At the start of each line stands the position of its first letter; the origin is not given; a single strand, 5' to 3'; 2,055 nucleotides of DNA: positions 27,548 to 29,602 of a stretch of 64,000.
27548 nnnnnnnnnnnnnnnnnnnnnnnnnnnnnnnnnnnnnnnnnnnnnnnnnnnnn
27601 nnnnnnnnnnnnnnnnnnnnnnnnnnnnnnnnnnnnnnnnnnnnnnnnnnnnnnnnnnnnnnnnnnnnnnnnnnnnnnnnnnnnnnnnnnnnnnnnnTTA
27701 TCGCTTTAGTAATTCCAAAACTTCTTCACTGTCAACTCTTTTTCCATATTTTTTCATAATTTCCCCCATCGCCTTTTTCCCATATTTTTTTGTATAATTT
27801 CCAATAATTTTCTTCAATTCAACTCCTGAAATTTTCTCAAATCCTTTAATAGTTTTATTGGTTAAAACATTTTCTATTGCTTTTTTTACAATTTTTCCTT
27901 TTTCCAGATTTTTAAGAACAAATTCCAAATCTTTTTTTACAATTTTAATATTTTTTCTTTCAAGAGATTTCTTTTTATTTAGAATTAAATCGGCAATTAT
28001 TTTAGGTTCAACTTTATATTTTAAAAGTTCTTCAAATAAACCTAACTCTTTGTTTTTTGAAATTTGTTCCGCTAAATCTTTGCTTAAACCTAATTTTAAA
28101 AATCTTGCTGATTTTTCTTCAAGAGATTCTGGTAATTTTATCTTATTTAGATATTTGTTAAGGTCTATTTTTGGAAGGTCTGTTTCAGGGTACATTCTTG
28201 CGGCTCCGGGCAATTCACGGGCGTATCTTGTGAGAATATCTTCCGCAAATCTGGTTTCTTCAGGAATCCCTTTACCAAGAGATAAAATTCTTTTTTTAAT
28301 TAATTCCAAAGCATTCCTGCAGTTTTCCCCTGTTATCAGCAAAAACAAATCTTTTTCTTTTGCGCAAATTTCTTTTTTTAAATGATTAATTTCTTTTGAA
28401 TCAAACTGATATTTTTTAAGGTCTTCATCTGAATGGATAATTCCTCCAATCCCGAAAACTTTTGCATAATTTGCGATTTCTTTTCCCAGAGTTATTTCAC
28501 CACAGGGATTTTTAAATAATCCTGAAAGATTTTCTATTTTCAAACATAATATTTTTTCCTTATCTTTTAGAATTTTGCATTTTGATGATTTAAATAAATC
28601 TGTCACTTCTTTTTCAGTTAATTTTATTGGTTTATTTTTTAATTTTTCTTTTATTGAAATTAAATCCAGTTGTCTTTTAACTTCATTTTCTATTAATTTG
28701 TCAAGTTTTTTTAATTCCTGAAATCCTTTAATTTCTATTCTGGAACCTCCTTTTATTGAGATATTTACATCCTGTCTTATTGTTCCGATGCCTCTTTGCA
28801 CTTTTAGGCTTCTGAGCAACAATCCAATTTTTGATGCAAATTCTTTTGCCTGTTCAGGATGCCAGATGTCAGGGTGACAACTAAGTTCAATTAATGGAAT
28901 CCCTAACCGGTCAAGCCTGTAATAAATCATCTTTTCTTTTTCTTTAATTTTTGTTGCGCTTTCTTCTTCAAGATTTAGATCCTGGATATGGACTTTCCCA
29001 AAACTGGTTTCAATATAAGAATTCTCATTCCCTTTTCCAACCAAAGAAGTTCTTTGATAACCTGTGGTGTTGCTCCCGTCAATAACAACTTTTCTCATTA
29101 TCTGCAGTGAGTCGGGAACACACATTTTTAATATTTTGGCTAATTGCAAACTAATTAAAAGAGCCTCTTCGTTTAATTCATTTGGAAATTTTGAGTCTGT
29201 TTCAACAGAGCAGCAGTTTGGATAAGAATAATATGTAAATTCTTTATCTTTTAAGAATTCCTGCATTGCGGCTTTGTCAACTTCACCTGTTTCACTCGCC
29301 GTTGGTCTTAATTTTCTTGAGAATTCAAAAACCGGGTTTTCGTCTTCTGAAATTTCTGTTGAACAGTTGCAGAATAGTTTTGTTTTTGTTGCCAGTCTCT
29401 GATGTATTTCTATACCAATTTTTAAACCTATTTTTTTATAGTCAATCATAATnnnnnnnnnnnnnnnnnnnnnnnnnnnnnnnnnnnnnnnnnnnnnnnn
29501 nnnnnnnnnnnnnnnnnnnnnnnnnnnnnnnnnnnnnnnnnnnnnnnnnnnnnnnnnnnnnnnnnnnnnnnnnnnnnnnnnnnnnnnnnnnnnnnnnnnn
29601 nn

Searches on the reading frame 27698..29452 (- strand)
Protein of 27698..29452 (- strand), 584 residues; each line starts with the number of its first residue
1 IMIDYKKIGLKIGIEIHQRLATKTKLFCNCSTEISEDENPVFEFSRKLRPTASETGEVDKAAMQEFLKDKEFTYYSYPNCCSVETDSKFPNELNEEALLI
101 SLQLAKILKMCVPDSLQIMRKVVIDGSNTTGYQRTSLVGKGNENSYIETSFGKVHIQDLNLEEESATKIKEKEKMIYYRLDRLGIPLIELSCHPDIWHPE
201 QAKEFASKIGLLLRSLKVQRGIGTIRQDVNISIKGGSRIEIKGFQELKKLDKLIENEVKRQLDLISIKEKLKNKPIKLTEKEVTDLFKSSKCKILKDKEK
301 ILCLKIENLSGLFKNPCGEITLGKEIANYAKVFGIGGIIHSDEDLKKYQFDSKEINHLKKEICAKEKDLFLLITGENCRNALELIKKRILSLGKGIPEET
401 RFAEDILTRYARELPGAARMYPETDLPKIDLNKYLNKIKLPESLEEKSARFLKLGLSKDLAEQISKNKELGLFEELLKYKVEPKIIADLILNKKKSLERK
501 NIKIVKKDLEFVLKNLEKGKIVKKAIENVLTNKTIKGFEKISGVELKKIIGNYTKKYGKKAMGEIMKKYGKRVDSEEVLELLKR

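Call 30: find_related_loci(query=window:27698-29452:-, collection=metagenome_contigs, flank=10000)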
Query window:27698-29452:- (584 aa) in metagenome_contigs; peptide patterns used: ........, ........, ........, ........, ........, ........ (x = any residue, [..] = any of these).
600 stretches matched a pattern (row limit reached: there are more); 8 encode a relative of the query (tblastn E <= 1e-3); 8 distinct loci.
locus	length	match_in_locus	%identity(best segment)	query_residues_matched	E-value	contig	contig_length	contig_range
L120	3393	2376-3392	88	1-339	0e+0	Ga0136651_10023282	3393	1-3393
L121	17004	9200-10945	73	4-583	0e+0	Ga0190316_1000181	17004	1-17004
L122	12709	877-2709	44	3-582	5e-134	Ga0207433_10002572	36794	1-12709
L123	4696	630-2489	40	3-584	3e-109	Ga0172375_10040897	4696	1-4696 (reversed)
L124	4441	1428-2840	49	2-584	2e-70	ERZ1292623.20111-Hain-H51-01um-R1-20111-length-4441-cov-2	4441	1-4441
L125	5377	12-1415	52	2-583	2e-65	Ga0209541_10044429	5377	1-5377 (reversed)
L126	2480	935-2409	39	10-487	3e-53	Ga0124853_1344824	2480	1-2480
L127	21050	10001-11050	34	1-477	8e-7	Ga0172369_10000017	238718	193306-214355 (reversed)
